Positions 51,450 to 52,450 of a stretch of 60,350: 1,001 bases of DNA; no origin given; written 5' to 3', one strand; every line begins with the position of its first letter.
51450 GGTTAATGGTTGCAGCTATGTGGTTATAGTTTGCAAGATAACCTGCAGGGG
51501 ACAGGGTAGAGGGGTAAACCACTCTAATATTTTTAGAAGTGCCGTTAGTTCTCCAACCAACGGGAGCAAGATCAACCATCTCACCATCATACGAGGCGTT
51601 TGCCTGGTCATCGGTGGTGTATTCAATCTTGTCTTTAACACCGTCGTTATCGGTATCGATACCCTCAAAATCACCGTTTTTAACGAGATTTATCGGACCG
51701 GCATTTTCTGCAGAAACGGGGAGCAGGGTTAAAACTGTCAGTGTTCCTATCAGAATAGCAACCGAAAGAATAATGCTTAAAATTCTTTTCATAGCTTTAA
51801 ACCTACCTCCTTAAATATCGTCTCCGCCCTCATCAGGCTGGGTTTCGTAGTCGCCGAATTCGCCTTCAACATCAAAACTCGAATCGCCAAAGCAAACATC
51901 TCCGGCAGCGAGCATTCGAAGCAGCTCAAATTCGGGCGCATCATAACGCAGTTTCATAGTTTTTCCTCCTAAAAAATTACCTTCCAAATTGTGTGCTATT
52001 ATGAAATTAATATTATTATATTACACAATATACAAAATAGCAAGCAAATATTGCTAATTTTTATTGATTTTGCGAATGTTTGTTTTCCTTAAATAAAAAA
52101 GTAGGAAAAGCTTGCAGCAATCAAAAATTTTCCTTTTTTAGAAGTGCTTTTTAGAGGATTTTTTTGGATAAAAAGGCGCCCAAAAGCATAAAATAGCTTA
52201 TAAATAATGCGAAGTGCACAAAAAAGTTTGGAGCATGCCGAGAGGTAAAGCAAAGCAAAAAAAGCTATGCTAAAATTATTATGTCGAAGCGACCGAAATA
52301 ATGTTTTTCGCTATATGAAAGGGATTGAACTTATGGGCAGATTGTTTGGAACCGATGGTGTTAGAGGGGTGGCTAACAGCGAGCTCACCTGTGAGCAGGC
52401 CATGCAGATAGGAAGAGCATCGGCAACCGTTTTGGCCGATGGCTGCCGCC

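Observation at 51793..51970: Second copy of the small acidic ORF family, directly upstream of the 3,221-codon giant gene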

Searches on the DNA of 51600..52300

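Call 45: search_rna_families(source=window, start=51600, end=52300, threshold=evalue, max_evalue=1)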
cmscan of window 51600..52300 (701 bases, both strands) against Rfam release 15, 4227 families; matches with E-value up to 1: 0.
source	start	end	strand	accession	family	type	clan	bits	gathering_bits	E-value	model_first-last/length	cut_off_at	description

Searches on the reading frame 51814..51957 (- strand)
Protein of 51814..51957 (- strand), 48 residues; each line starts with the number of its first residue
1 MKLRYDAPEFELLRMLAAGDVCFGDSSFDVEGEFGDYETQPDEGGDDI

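Call 9: search_protein_families(library=pfam, proteins=[window:51814-51957:-], max_evalue=1)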
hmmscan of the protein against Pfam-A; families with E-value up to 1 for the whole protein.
seq(48 aa): 0 families

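Call 10: search_protein_families(library=ncbifam, proteins=[window:51814-51957:-], max_evalue=1)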
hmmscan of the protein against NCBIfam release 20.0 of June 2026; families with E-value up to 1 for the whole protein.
seq(48 aa): 0 families

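Call 11: find_homologous_proteins(query=window:51814-51957:-, max_evalue=10)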
Query seq(48 aa) (48 aa): 2 proteins with E <= 10 among 2 candidates.
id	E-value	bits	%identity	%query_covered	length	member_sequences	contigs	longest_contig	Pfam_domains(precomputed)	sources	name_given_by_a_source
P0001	1.5e-21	92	90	100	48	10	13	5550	-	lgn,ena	-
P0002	1.5e-21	92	88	100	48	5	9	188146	-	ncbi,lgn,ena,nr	ncbi:MAG: hypothetical protein IKL44_05965 [Clostridia bacterium]|nr:hypothetical protein [Clostridi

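Call 15: find_encoding_contigs(protein=P0002, flank=10000, max_places=6)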
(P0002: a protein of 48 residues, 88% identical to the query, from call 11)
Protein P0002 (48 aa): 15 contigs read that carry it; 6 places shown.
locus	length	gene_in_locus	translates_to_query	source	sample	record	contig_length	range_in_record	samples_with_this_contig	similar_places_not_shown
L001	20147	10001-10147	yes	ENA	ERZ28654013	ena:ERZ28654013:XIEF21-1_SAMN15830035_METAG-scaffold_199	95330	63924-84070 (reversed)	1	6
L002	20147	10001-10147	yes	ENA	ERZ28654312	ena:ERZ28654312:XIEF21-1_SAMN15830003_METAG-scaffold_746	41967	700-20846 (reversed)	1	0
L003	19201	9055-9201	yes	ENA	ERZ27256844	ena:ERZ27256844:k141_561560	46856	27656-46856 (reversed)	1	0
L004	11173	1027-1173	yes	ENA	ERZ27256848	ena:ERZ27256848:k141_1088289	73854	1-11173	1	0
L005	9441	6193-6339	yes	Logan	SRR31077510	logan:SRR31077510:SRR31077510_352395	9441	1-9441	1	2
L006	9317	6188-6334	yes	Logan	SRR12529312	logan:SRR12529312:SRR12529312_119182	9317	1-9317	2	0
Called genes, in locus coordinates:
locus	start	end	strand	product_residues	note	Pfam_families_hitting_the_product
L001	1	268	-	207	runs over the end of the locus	PF00573:Ribosomal_L4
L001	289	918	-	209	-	PF00297:Ribosomal_L3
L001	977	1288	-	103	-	PF00338:Ribosomal_S10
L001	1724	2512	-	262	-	PF00702:Hydrolase, PF13344:Hydrolase_6, PF13419:HAD_2 (faint), PF13242:Hydrolase_like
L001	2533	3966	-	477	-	PF00587:tRNA-synt_2b, PF03129:HGTP_anticodon, PF09180:ProRS-C_1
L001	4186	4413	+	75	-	PF00550:PP-binding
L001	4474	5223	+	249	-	PF03099:BPL_LplA_LipB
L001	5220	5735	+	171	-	PF02632:BioY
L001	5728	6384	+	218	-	PF00849:PseudoU_synth_2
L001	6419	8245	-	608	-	PF13522:GATase_6, PF13537:GATase_7, PF01380:SIS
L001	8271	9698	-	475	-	PF02878:PGM_PMM_I, PF02879:PGM_PMM_II, PF02880:PGM_PMM_III, PF00408:PGM_PMM_IV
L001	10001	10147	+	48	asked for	-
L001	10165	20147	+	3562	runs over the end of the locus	PF18998:Flg_new_2 (weak), PF00149:Metallophos, PF18998:Flg_new_2 (weak)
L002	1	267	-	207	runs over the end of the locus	PF00573:Ribosomal_L4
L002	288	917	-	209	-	PF00297:Ribosomal_L3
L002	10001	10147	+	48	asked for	-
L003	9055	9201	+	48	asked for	-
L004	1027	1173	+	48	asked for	-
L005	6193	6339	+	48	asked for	-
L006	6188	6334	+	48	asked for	-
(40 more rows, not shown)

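Call 24: search_protein_representatives(alignment_id=A1)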
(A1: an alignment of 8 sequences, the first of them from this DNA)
Query: 8 sequences, 47 profile positions. Proteins with E-value up to 0.001 (for the whole library): 11; up to 1e-10: 5; up to 1e-30: 0. The best 11 are listed.
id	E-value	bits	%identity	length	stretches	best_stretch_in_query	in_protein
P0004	1.4e-24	101.6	-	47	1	1-47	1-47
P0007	4.2e-22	93.7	-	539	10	8-25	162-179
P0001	1.0e-17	79.7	-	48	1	1-46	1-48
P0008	2.1e-14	69.1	-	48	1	1-47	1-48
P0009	4.6e-11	58.4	-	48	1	1-46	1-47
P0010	9.2e-07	44.6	-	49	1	1-45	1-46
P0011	1.7e-06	43.8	-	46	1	1-46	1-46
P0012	3.6e-06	42.7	-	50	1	1-47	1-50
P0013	3.1e-05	39.7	-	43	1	1-37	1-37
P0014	4.1e-05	39.3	-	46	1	1-47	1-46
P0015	1.6e-04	37.4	-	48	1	1-46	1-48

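Call 27: find_homologous_proteins(query=A2, max_evalue=10)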
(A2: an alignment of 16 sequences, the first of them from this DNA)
Query A2 (16 sequences) (48 aa, profile of the alignment): 19 proteins with E <= 10 among 1087 candidates.
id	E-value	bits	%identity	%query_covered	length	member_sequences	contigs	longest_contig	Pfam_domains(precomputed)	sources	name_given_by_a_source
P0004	9.9e-21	91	33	100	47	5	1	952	-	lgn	-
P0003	1.8e-19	87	26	100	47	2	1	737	-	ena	-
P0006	2.8e-19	87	-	-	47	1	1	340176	-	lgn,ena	-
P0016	6.7e-19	86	30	100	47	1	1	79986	-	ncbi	-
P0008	4.5e-18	83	-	-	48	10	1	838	-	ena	-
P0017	5.2e-18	83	-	-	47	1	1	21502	-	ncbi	-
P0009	4.0e-17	80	33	96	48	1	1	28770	-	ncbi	-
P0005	7.7e-17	79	-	-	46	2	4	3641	-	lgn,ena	-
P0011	5.6e-15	73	-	-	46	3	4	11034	-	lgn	-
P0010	8.7e-15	72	36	46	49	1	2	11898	-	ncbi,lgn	-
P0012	1.2e-13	69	-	-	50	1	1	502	-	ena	-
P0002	5.1e-13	67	88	100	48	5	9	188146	-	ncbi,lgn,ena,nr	ncbi:MAG: hypothetical protein IKL44_05965 [Clostridia bacterium]|nr:hypothetical protein [Clostridi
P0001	1.2e-12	66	90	100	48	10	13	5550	-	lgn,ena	-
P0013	4.9e-12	64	35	48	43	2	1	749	-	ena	-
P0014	1.4e-11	62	32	100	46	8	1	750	-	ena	-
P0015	3.9e-11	61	40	100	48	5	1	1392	-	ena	-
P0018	1.7e-10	59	46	100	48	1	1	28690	-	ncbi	-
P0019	2.6e-8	52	-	-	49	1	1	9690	-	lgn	-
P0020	8.1e+0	24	-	-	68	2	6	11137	-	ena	-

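Call 29: find_encoding_contigs(protein=P0009, flank=10000, max_places=2)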
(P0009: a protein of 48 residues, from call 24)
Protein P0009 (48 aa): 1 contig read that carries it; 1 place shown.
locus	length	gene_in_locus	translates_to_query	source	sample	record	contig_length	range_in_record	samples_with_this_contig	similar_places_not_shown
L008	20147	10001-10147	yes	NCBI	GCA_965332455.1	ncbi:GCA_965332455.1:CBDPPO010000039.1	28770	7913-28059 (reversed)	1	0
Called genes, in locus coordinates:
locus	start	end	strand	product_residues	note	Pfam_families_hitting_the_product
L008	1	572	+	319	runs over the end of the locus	PF00528:BPD_transp_1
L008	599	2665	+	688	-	-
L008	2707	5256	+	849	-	-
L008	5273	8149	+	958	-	-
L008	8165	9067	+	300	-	PF00528:BPD_transp_1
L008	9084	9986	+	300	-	PF00528:BPD_transp_1 (faint)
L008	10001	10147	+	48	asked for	-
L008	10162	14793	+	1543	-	PF13472:Lipase_GDSL_2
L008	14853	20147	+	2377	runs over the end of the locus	-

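Call 30: find_encoding_contigs(protein=P0010, flank=10000, max_places=2)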
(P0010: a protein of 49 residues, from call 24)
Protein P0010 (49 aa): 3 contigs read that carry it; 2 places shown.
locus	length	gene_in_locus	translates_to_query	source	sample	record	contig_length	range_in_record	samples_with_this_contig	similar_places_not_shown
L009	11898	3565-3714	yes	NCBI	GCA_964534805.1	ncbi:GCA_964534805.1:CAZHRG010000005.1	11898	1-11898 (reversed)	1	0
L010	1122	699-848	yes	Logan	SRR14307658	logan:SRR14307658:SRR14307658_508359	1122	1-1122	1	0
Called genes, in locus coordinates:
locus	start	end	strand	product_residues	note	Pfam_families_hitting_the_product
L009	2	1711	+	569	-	?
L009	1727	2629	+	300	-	PF00528:BPD_transp_1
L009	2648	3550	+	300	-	PF00528:BPD_transp_1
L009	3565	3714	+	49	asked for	-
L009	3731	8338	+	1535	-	PF22633:F5_F8_type_C_2 (faint), PF00657:Lipase_GDSL, PF13472:Lipase_GDSL_2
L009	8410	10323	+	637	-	-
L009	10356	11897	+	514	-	?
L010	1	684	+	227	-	?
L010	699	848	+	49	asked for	-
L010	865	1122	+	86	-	?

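Call 31: find_encoding_contigs(protein=P0011, flank=10000, max_places=2)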
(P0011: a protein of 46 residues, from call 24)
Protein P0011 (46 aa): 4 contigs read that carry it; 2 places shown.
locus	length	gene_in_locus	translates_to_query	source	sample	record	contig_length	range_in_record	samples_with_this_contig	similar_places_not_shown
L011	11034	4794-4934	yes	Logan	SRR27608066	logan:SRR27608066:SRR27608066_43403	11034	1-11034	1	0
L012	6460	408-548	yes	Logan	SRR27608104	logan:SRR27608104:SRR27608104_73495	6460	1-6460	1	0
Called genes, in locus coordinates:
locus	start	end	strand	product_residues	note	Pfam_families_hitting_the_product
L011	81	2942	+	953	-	PF01547:SBP_bac_1, PF13416:SBP_bac_8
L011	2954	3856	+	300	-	PF00528:BPD_transp_1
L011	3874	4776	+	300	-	PF00528:BPD_transp_1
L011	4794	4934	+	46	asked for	-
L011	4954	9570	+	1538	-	PF00657:Lipase_GDSL, PF13472:Lipase_GDSL_2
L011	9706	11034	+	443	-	?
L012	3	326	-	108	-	?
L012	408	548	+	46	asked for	-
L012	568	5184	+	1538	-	PF00657:Lipase_GDSL, PF13472:Lipase_GDSL_2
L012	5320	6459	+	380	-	?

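Call 32: find_encoding_contigs(protein=P0018, flank=10000, max_places=2)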
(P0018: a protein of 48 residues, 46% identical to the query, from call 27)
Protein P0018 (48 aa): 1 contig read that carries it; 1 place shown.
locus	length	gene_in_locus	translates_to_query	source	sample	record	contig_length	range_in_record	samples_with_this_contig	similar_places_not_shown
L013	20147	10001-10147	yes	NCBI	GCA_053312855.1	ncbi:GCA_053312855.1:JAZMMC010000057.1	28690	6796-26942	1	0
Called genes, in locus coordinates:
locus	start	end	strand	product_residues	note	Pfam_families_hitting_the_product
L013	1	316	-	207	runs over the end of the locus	PF00573:Ribosomal_L4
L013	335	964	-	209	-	PF00297:Ribosomal_L3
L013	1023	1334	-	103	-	PF00338:Ribosomal_S10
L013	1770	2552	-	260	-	PF00702:Hydrolase, PF13344:Hydrolase_6, PF13419:HAD_2 (faint), PF13242:Hydrolase_like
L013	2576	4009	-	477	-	PF00587:tRNA-synt_2b, PF03129:HGTP_anticodon, PF09180:ProRS-C_1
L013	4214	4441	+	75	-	PF00550:PP-binding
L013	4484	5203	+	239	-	PF03099:BPL_LplA_LipB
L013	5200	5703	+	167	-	PF02632:BioY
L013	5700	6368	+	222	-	PF00849:PseudoU_synth_2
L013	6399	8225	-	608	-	PF13522:GATase_6, PF13537:GATase_7, PF01380:SIS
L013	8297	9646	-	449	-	PF02878:PGM_PMM_I, PF02879:PGM_PMM_II, PF02880:PGM_PMM_III, PF00408:PGM_PMM_IV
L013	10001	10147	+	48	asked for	-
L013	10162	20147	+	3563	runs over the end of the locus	PF02018:CBM_4_9 (faint), PF18998:Flg_new_2 (weak), PF00149:Metallophos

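Call 34: find_encoding_contigs(protein=P0019, flank=10000, max_places=2)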
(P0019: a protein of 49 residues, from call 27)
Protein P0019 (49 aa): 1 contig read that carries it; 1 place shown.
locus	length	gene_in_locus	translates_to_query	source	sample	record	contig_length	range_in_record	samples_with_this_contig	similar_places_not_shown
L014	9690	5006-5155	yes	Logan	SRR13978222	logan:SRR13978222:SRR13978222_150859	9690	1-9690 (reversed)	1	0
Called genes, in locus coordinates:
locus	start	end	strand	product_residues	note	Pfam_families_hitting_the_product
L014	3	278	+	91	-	?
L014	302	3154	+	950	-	PF13416:SBP_bac_8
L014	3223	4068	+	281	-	PF00528:BPD_transp_1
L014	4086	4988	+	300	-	PF00528:BPD_transp_1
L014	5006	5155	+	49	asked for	-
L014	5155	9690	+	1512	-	?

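Call 35: find_encoding_contigs(protein=P0020, flank=10000, max_places=3)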
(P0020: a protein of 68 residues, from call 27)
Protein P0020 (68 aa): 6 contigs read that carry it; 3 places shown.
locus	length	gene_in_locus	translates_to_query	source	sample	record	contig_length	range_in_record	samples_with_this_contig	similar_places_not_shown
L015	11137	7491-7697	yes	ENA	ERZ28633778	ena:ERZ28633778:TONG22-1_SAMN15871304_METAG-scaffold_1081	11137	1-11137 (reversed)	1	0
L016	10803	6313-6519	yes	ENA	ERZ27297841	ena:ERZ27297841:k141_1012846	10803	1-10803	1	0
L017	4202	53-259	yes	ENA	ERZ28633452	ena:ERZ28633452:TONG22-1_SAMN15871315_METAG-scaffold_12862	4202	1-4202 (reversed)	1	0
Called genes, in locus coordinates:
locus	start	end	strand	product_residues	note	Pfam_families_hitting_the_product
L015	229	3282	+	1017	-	PF00176:SNF2-rel_dom, PF04851:ResIII (weak), PF00271:Helicase_C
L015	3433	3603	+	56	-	-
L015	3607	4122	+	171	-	PF00583:Acetyltransf_1, PF13673:Acetyltransf_10, PF13508:Acetyltransf_7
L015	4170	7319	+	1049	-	PF13004:BACON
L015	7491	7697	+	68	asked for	-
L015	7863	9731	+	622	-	PF19529:DUF6057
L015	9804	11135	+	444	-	?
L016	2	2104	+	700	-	?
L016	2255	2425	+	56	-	-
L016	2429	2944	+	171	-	PF00583:Acetyltransf_1, PF13673:Acetyltransf_10, PF13508:Acetyltransf_7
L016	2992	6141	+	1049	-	PF13004:BACON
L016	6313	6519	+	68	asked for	-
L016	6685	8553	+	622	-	PF19529:DUF6057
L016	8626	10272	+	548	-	PF26550:Tricorn_2nd (faint), PF26549:Tricorn_N (faint), PF07676:PD40 (faint)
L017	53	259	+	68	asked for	-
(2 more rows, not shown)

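Call 70: list_cluster_members(proteins=[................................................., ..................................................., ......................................, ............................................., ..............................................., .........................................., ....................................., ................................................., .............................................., window:51814-51957:-])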
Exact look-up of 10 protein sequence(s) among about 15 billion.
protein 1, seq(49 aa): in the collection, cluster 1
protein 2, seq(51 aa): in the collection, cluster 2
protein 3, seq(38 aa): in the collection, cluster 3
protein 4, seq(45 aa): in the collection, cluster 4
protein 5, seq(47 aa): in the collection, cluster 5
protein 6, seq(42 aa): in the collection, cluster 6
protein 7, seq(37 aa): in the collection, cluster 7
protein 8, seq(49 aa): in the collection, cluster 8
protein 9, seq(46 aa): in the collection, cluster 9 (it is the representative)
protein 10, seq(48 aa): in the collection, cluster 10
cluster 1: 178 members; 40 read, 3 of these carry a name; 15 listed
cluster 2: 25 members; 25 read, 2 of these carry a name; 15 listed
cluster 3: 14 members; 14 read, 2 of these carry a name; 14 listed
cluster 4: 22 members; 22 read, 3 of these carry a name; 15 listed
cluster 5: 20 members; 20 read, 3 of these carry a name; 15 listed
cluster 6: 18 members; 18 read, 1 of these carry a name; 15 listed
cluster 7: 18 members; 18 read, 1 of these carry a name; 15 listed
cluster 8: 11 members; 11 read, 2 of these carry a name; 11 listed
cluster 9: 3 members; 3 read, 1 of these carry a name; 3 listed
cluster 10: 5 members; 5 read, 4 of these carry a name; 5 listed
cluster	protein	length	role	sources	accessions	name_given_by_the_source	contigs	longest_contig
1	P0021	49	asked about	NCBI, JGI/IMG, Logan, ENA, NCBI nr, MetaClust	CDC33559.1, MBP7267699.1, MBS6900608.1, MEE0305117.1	MAG: hypothetical protein ACLVM9_03780 [Eubacterium sp.] | hypothetical protein | hypothetical protein [Eubacterium sp.]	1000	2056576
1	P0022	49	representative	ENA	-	-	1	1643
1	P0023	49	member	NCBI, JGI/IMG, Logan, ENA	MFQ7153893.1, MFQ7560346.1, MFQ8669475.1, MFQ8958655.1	MAG: hypothetical protein ACLS9C_02295 [Eubacterium sp.] | hypothetical protein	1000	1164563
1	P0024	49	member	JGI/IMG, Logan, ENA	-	hypothetical protein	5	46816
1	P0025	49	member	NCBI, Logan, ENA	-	-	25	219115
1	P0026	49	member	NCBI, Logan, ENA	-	-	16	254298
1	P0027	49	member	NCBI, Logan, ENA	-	-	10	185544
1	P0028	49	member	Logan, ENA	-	-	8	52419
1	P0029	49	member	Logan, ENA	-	-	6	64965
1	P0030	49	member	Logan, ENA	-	-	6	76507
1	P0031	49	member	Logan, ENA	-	-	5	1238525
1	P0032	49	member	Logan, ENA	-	-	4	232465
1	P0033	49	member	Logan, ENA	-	-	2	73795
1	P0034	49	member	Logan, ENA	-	-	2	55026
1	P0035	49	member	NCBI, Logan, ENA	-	-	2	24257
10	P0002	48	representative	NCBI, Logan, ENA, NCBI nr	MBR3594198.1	MAG: hypothetical protein IKL44_05965 [Clostridia bacterium] | hypothetical protein [Clostridia bacterium]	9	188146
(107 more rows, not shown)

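Call 74: search_solved_structures(query=A5, max_evalue=10, show_alignments=3)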
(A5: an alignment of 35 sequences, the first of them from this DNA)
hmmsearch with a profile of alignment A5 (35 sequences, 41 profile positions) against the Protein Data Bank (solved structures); distinct sequences matched with E-value up to 10: 0.

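Call 81: predict_structure(alignment_id=A2)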
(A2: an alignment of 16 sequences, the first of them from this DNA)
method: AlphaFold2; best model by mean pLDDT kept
length: 48 residues; sequences in the alignment: 16
mean_pLDDT: 61.1   pTM: 0.24
mean pLDDT of the five models: 61.1, 60.0, 59.7, 59.1, 58.7
residues with pLDDT >= 90: 0; 70-90: 7; 50-70: 41; < 50: 0
segments of 3 or more residues with pLDDT < 50: none
pLDDT, mean of each block of 10 residues (from residue 1): 65 67 56 59 58
secondary structure, 60 per line:
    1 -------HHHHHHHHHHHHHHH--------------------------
elements in order: H8-22
